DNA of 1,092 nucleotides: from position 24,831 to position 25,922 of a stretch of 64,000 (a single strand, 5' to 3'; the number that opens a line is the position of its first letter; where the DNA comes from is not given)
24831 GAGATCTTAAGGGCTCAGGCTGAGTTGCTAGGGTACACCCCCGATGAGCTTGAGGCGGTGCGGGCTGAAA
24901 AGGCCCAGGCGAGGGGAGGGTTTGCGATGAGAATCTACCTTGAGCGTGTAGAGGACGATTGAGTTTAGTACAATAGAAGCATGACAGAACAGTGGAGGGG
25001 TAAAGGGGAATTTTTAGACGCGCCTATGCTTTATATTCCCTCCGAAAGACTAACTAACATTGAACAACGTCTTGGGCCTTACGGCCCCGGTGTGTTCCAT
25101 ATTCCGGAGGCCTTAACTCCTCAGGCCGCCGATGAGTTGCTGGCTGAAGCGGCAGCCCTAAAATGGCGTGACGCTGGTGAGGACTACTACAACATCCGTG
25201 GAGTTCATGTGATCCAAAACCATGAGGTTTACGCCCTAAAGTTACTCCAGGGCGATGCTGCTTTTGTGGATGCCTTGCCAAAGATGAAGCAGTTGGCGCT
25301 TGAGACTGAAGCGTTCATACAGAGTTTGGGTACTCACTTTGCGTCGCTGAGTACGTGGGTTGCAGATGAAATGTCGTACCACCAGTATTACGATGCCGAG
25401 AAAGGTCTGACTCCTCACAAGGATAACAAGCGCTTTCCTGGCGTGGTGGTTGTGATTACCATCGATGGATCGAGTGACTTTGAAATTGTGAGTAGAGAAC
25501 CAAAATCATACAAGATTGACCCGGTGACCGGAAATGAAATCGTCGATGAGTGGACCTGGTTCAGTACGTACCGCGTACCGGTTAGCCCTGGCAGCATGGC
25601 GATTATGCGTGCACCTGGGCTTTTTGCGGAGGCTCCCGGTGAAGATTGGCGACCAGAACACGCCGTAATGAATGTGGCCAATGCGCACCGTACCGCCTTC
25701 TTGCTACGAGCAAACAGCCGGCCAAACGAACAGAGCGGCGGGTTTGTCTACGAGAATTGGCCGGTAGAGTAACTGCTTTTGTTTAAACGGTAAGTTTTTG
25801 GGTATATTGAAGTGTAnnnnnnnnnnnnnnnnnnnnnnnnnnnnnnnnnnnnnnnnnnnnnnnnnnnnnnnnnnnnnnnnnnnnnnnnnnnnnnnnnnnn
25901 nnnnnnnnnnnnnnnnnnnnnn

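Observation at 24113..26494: Four-gene cluster coupled to polA: VOC-fold protein, MazG-like NTP pyrophosphohydrolase, and two tandem paralogous putative 2OG/Fe(II)-oxygenase-fold proteins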

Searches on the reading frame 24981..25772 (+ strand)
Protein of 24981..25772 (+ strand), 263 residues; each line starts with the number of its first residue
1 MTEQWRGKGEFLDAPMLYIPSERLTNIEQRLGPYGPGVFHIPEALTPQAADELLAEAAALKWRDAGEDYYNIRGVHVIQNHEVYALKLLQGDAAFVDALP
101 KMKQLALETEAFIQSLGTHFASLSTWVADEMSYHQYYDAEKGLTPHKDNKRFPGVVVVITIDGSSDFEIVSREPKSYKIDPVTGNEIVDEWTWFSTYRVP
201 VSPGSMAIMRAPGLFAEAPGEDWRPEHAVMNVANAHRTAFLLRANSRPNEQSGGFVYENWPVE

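Call 3: search_protein_families(library=pfam, proteins=[window:24981-25772:+], max_evalue=1)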
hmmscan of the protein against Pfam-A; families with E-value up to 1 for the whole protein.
window:24981-25772:+ (263 aa): 1 family
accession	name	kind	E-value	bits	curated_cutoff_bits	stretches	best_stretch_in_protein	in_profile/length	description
PF17910.6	FeoB_Cyto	-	0.082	13.8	23.4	1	79-120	24-65/90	FeoB cytosolic helical domain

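Call 4: search_protein_families(library=ncbifam, proteins=[window:24981-25772:+], max_evalue=1)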
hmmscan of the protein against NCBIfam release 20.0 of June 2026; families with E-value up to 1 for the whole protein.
window:24981-25772:+ (263 aa): 0 families

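Call 8: search_solved_structures(query=window:24981-25772:+, max_evalue=10, show_alignments=2)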
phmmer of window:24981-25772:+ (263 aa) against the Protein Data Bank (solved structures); distinct sequences matched with E-value up to 10: 0.

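Call 10: search_protein_families(library=phrogs, proteins=[window:24981-25772:+], max_evalue=1)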
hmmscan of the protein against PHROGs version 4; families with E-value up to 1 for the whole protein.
window:24981-25772:+ (263 aa): 2 families
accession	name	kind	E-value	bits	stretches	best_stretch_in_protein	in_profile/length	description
phrog_2954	-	moron, auxiliary metabolic gene and host takeover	0.3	11.9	1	97-179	55-132/187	ferrochelatase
phrog_16037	-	tail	0.47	10.8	0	12-32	203-223/312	tail length tape measure protein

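Call 11: search_protein_families(library=padloc, proteins=[window:24981-25772:+], max_evalue=1)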
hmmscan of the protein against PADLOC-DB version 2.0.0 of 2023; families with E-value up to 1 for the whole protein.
window:24981-25772:+ (263 aa): 0 families

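Call 12: find_homologous_proteins(query=window:24981-25772:+, max_evalue=0.001)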
Query window:24981-25772:+ (263 aa): 2 proteins with E <= 0.001 among 1595 candidates.
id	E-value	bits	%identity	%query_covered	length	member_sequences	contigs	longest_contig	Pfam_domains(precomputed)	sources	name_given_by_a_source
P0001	1.2e-177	607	100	100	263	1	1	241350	-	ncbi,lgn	-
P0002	9.5e-63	230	47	91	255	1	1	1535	-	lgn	-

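Call 17: find_encoding_contigs(protein=P0001, flank=10000)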
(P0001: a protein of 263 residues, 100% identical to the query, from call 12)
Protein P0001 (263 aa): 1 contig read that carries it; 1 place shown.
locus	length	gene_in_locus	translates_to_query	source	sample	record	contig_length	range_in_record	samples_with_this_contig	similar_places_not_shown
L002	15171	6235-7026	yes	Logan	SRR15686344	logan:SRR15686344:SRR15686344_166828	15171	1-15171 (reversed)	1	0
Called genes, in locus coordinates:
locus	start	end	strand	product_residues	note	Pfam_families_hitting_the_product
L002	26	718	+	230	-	PF04542:Sigma70_r2, PF04539:Sigma70_r3, PF04545:Sigma70_r4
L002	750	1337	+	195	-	PF13207:AAA_17 (weak), PF13238:AAA_18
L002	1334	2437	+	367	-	PF00348:polyprenyl_synt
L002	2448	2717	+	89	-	PF02467:Whib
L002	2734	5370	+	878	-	PF02739:5_3_exonuc_N, PF01367:5_3_exonuc, PF00476:DNA_pol_A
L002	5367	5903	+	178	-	PF06185:YecM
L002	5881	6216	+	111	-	-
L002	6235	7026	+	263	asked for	-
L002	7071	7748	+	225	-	-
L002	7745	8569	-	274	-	PF00809:Pterin_bind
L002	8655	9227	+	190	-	-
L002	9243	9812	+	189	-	PF00702:Hydrolase, PF13419:HAD_2, PF13242:Hydrolase_like (weak)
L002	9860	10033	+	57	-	-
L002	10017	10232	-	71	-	-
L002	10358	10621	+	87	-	-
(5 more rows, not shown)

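Call 25: find_related_loci(query=A1, collection=genome_contigs, flank=8000)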
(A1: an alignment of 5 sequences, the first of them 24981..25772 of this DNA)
Query A1 (263 aa) in genome_contigs; peptide patterns used: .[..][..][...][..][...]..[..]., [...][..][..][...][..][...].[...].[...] (x = any residue, [..] = any of these).
34 stretches matched a pattern; 5 encode a relative of the query (tblastn E <= 1e-3); 5 distinct loci.
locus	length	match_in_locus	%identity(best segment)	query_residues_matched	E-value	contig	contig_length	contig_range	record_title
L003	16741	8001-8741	48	17-261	2e-78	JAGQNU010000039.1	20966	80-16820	MAG: Candidatus Saccharibacteria bacterium isolate HKST-UBA76 2008_141559, whole genome shotgun sequence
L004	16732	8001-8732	44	21-262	5e-59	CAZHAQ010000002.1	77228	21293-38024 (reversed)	MAG TPA_asm: uncultured Candidatus Saccharibacteria bacterium isolate SRP268622_co1_526 genome assembly, contig: NODE_50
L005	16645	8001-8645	39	31-263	6e-46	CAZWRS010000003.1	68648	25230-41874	MAG TPA_asm: uncultured Candidatus Saccharibacteria bacterium isolate SRP144015_co1_75 genome assembly, contig: NODE_215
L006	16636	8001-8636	35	31-260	6e-41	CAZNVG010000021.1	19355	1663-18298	MAG TPA_asm: uncultured Candidatus Saccharibacteria bacterium isolate SRP342105_co1_34 genome assembly, contig: NODE_375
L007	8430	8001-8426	50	32-170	6e-40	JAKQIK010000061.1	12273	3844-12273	MAG: bacterium isolate USDE_metabat.8_sub k141_485561, whole genome shotgun sequence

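Call 27: predict_structure(alignment_id=A1)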
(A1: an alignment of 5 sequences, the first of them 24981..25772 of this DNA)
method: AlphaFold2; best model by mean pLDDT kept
length: 263 residues; sequences in the alignment: 5
mean_pLDDT: 80.0   pTM: 0.82
mean pLDDT of the five models: 80.0, 77.8, 77.8, 77.8, 72.6
residues with pLDDT >= 90: 101; 70-90: 99; 50-70: 38; < 50: 25
segments of 3 or more residues with pLDDT < 50: 1-11, 65-69, 71-76
pLDDT, mean of each block of 10 residues (from residue 1): 42 73 88 92 93 85 50 48 77 85 93 93 91 76 76 93 90 91 90 89 94 76 84 75 80 63 58
secondary structure, 60 per line:
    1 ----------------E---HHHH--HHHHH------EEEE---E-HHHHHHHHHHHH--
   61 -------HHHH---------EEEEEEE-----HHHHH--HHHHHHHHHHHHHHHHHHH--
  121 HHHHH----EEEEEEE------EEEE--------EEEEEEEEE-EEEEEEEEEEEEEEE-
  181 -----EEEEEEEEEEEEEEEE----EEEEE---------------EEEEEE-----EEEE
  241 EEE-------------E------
elements in order: H21-24 H27-31 E38-41 H47-58 H68-71 E81-87 H93-97 H100-118 H121-125 E130-136 E143-146 E155-163 E165-179 E186-201 E206-210 E226-231 E237-243
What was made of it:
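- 24981..25772 (+): Paralogue A: divergent AlkB-like Fe(II)/2OG dioxygenase, 263 aa, with a beta-hairpin insertion at about residues 165-201. AF2 model pLDDT 80, pTM 0.82 (call 27).
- On AlkB-like Fe(II)/2OG dioxygenases (PF13532): Model pLDDT 80, pTM 0.82 (call 27). The candidate lid region (residues 60-80) has pLDDT about 50 (call 27).
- Oxygenase fold: model in call 27. The region equivalent to a nucleotide-recognition lid (residues 60-80) is modelled with low confidence (call 27).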

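Call 29: search_protein_representatives(alignment_id=A1)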
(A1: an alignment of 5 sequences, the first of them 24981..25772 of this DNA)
Query: 5 sequences, 237 profile positions. Proteins with E-value up to 0.001 (for the whole library): 788; up to 1e-10: 297; up to 1e-30: 42. The best 150 are listed.
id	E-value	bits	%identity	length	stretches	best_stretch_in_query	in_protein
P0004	2.1e-103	361.2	-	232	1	6-236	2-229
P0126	4.2e-67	242.4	-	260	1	14-235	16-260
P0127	9.4e-59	215.0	-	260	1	14-234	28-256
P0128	1.9e-57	210.8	-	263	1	9-235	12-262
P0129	6.4e-53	196.0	-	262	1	16-234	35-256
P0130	1.6e-52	194.6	-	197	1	60-234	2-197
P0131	1.8e-50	187.9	-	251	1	12-236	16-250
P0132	9.3e-49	182.3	-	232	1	17-233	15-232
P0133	3.5e-47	177.2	-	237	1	12-235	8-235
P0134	4.5e-46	173.5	-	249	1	14-234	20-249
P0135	7.3e-46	172.8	-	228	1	18-234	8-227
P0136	1.8e-45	171.6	-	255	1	23-235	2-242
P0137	1.3e-44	168.8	-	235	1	14-236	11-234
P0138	8.8e-44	166.0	-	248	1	15-235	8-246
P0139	1.0e-42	162.6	-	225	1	19-234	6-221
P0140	1.8e-42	161.8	-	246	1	20-234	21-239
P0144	2.4e-40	154.8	-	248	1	12-235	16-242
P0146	7.5e-40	153.2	-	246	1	14-234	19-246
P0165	8.5e-31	123.5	-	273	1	54-235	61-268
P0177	6.0e-24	101.1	-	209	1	30-232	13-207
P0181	1.2e-20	90.4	-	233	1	1-214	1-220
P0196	3.8e-18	82.1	-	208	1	11-216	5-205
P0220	2.0e-15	73.2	-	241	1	14-236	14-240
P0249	2.4e-14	69.7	-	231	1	1-217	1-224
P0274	1.1e-13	67.6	-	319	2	123-219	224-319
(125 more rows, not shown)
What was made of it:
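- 24981..25772 (+): The family profile finds 788 relatives (call 29).
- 788 relatives (call 29). The fusion is a single case on a 1.2-kb contig, found among the 60 relatives scanned, and it sits at the weak end of the listed hits (E 1.1e-13, call 29).
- Tried and rejected: The exhaustive profile search was needed (call 29).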

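Call 32: search_protein_families(library=pfam, alignment_id=A3, max_evalue=0.01)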
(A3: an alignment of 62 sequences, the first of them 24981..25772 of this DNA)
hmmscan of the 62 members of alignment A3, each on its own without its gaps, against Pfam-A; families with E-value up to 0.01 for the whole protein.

A. member 1, window:24981-25772:+ (263 aa): 0 families

B. families by the number of members that match (of 62 scanned): 4 families
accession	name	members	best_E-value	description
PF13532.12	2OG-FeII_Oxy_2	22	1.3e-12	2OG-Fe(II) oxygenase superfamily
PF03171.26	2OG-FeII_Oxy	2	0.00097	2OG-Fe(II) oxygenase superfamily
PF02152.23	FolB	1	1.6e-28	Dihydroneopterin aldolase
PF22814.2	WelO5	1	0.0099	Carrier-protein-independent halogenase WelO5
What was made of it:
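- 24981..25772 (+): 22 of 62 proteins scanned (60 relatives plus the two paralogues) hit PF13532 (call 32).
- On Prolyl-4-hydroxylase / PHD-type 2OG oxygenases: No such Pfam family among the 62 proteins scanned (call 32).
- Closest known: HIF/PHD-type prolyl hydroxylases. Different: No prolyl-hydroxylase Pfam family appears among the relatives (call 32).
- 22 of 62 proteins scanned (60 relatives plus the two paralogues) hit PF13532, against 2 for PF03171 (call 32). Relatives hit PF13532 in 22 of 62 proteins scanned and no prolyl-4-hydroxylase family at E <= 0.01 (call 32).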

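Call 33: fold_search(model_id=the predicted structure, library=pdb)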
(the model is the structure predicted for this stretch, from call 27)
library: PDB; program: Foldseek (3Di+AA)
matches with E <= 10: 1667; with E <= 0.001: 527
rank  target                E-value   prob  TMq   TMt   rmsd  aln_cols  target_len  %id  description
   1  7vjs                  4.4e-08  1.00  0.50  0.63   5.6       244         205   13  Human AlkB homolog ALKBH6 in complex with Tris and Ni (released 2022-02-02)
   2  3btz_A                4.4e-08  1.00  0.47  0.59   7.1       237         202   11  Crystal structure of human ABH2 cross-linked to dsDNA (released 2008-04-22)
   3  7vjv                  4.9e-08  1.00  0.50  0.59   6.6       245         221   13  Human AlkB homolog ALKBH6 in complex with alpha-katoglutarate and Mn (released 2022-02-02)
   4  3h8o_A                5.2e-08  1.00  0.47  0.58   7.0       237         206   12  Structure determination of DNA methylation lesions N1-meA and N3-meC in duplex DNA using a cross-linked host-guest sys (released 2010-03-31)
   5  5l9r                  1.2e-07  1.00  0.46  0.53   6.3       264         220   11  HIF prolyl hydroxylase 2 (PHD2/ EGLN1) in complex with N-oxalylglycine (NOG) (released 2016-08-31)
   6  3s57_A                1.2e-07  1.00  0.48  0.60   7.5       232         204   11  ABH2 cross-linked with undamaged dsDNA-1 containing cofactors (released 2012-06-06)
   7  9ncz                  1.6e-07  1.00  0.49  0.59   6.5       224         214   14  Crystal structure of human AlkBH3 in complex with manganese and 2-oxoglutarate (released 2025-03-12)
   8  6f0w_A                1.7e-07  1.00  0.52  0.61   5.3       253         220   14  prolyl hydroxylase in complex with hypoxia inducible factor oxygen degradation domain peptide fragment from Trichoplax (released 2018-10-03)
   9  3bu0_A                1.9e-07  1.00  0.47  0.59   7.8       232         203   12  crystal structure of human ABH2 cross-linked to dsDNA with cofactors (released 2008-04-22)
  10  5las_B                2.0e-07  1.00  0.49  0.59   5.7       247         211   10  HIF prolyl hydroxylase 2 (PHD2-R281C/P317C/R396T) cross-linked to HIF-1alpha NODD-L397C/D412C and N-oxalylglycine (NOG (released 2016-08-31)
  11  3rzh_A                2.2e-07  1.00  0.46  0.58   7.5       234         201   13  Duplex Interrogation by a Direct DNA Repair Protein in the Search of Damage (released 2012-06-06)
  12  5las_A                2.2e-07  1.00  0.49  0.57   5.9       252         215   12  HIF prolyl hydroxylase 2 (PHD2-R281C/P317C/R396T) cross-linked to HIF-1alpha NODD-L397C/D412C and N-oxalylglycine (NOG (released 2016-08-31)
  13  7wkv_A                2.2e-07  1.00  0.42  0.50  10.1       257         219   12  Crystal structure of human ALKBH5 in complex with 2-oxoglutarate (2OG) and m6A-containing ssRNA (released 2022-03-30)
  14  3rzg_A                2.4e-07  1.00  0.47  0.59   7.5       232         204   11  Duplex Interrogation by a Direct DNA Repair Protein in the Search of Damage (released 2012-06-06)
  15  3rzl_D                2.4e-07  1.00  0.45  0.57   5.4       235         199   11  Duplex Interrogation by a Direct DNA Repair Protein in the Search of Damage (released 2012-06-06)
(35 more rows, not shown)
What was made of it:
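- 24981..25772 (+): Foldseek PDB: ALKBH6, ALKBH2, PHD2, ALKBH3 and ALKBH5 at E 4e-8 to 1e-7 (call 33).
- On AlkB-like Fe(II)/2OG dioxygenases (PF13532): ALKBH6 and ALKBH2 are the top hits at E 4.4e-8, TMt 0.59-0.63 (call 33).
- Closest known: AlkB / ALKBH family of Fe. Same: Double-stranded beta-helix fold (Foldseek E about 4e-8, TM 0.5-0.63, call 33).
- Closest known: HIF/PHD-type prolyl hydroxylases. Same: Comparable structural similarity (E 1e-7, TM about 0.5, call 33) and the same HxD...H...R core.
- Foldseek gives ALKBH6, ALKBH2, ALKBH3, ALKBH5 and PHD2 at E 4e-8 to 4e-7 (call 33). Foldseek scores PHD2-type prolyl hydroxylases about as well as the ALKBH proteins (call 33). PHD2 and a Trichoplax prolyl hydroxylase score like the ALKBH proteins in Foldseek (call 33).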

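Call 35: list_cluster_members(proteins=[P0126, P0131, P0133, P0177, P0181, P0196, P0220, P0249, P0274, P0165])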
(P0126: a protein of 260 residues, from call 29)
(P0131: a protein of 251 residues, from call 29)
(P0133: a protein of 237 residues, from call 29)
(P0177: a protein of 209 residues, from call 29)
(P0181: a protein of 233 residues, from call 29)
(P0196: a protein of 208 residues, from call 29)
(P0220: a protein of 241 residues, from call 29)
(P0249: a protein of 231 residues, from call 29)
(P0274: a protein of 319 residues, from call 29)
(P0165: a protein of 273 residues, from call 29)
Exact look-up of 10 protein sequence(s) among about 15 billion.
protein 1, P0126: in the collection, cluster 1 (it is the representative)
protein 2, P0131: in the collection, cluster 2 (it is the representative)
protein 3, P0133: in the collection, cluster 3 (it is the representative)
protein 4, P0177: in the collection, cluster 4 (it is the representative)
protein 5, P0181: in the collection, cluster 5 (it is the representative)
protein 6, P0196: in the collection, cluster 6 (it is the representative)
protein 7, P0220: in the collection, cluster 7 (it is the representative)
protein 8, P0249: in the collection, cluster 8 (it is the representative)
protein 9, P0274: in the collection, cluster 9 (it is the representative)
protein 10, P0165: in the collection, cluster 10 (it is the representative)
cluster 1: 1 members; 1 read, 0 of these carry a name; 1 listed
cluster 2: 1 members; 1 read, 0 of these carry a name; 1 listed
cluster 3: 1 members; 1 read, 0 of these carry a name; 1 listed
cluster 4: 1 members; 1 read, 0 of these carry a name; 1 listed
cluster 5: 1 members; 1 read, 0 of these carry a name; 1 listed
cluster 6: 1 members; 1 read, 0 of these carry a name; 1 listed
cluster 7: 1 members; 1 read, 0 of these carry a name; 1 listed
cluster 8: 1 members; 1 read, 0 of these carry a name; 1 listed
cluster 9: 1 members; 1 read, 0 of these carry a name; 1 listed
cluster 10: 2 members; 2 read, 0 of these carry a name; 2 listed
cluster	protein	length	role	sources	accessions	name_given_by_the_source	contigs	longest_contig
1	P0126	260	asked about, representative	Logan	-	-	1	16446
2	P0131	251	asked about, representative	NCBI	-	-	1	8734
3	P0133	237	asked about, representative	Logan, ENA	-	-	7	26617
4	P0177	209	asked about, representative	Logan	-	-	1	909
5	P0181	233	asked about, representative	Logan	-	-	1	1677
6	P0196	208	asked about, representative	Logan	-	-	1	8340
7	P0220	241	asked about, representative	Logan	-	-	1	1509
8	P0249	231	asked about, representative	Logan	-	-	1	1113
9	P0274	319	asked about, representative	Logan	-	-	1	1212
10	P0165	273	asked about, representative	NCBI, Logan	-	-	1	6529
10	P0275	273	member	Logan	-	-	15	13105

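Call 37: find_encoding_contigs(protein=P0133, flank=6000, max_places=3)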
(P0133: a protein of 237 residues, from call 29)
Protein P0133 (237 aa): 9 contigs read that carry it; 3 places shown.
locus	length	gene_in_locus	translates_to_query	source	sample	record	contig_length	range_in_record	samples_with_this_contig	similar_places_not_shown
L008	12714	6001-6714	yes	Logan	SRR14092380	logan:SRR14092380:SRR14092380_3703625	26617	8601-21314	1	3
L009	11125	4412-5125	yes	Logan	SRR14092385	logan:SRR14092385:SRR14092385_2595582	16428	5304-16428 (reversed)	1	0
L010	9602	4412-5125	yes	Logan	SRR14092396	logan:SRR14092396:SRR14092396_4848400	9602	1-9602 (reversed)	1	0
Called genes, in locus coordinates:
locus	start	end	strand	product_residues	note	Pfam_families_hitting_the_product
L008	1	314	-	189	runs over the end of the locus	-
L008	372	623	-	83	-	PF09932:DUF2164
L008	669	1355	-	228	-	-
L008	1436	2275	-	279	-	PF00625:Guanylate_kin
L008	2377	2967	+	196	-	-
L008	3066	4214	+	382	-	PF01180:DHO_dh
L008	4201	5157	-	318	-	PF00438:S-AdoMet_synt_N, PF02772:S-AdoMet_synt_M, PF02773:S-AdoMet_synt_C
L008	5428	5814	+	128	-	PF09945:DUF2177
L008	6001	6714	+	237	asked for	-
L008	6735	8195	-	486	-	PF14821:Thr_synth_N, PF24857:THR4_C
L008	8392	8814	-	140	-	PF08570:DUF1761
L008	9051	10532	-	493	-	-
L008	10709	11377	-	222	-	-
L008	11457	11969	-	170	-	PF20603:Bact_hydrolase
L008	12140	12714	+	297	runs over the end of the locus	-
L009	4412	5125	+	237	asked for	-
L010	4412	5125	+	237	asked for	-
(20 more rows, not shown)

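Call 38: find_encoding_contigs(protein=P0196, flank=6000, max_places=3)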
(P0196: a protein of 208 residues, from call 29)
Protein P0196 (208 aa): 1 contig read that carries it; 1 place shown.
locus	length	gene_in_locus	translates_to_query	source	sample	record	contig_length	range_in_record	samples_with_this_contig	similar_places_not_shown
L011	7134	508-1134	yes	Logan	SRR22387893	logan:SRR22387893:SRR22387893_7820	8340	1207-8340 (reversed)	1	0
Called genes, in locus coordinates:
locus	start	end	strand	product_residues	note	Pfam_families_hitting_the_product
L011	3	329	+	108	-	?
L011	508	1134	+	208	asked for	PF13532:2OG-FeII_Oxy_2 (weak)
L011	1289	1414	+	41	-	-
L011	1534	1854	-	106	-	-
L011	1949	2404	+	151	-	-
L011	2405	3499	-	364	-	PF00704:Glyco_hydro_18 (faint)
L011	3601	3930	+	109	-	-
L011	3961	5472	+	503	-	PF01409:tRNA-synt_2d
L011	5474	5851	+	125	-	PF03130:HEAT_PBS (faint), PF13646:HEAT_2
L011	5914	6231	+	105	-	-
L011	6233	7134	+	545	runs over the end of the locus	PF03483:B3_4 (weak), PF03484:B5, PF17759:tRNA_synthFbeta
